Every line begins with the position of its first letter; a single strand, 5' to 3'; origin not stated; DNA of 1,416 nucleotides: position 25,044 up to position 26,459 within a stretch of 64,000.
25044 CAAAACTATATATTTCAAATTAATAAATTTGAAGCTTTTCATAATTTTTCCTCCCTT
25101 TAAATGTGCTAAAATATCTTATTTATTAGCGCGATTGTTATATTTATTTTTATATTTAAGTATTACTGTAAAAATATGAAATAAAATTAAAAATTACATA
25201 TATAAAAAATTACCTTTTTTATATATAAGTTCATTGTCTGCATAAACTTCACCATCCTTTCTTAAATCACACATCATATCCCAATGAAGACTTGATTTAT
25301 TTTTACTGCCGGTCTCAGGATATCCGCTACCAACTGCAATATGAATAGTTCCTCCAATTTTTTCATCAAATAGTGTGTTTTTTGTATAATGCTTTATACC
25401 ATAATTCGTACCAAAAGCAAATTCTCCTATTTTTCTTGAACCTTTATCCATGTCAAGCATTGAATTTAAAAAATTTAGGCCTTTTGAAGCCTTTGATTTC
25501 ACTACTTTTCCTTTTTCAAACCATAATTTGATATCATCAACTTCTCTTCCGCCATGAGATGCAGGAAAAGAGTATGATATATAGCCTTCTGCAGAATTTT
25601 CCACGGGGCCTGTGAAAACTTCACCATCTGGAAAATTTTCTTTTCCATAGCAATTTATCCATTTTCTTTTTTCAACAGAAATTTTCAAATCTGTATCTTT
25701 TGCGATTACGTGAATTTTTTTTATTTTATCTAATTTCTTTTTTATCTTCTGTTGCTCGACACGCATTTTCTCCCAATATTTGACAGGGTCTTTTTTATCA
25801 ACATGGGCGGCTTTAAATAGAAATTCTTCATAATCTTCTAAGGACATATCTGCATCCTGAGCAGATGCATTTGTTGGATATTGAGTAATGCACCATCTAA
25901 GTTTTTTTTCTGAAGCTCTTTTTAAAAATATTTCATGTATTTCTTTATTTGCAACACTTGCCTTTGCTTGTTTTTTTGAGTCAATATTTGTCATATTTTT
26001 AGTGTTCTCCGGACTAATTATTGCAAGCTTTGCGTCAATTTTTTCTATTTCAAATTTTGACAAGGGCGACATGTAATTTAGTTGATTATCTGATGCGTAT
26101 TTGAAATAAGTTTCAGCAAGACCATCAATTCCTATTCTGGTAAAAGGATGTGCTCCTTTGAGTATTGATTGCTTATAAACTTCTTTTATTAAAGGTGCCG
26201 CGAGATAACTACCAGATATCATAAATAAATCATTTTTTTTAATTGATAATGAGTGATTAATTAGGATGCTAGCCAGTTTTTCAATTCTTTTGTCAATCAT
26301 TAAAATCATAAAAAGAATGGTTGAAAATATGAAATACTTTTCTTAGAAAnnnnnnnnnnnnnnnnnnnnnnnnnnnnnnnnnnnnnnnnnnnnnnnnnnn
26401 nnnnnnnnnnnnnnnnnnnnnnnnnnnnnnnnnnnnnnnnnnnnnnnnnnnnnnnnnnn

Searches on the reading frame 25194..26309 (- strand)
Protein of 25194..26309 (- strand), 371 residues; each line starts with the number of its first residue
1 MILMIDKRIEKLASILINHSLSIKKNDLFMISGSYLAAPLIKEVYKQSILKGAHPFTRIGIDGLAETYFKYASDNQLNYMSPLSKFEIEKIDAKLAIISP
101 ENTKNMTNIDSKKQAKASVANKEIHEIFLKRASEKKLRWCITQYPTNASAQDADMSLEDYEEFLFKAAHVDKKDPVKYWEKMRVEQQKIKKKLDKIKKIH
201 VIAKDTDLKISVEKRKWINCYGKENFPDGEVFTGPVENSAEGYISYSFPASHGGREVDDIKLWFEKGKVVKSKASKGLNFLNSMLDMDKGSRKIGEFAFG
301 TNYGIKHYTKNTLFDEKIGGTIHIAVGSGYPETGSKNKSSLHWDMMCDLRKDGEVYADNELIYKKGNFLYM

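Call 5: search_protein_families(library=pfam, proteins=[window:25194-26309:-], max_evalue=1)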
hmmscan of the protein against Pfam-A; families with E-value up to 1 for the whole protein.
window:25194-26309:- (371 aa): 3 families
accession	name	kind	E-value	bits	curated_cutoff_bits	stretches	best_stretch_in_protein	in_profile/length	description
PF02073.20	Peptidase_M29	-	1.6e-93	314.2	27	1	6-368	2-406/406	Thermophilic metalloprotease (M29)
PF15093.11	SPMIP4-like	-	0.19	11.5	27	1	97-222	163-283/284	Sperm-associated microtubule inner protein 4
PF21097.3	SR_plectin_7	-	0.41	11.5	27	1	151-199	13-63/116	Spectrin repeat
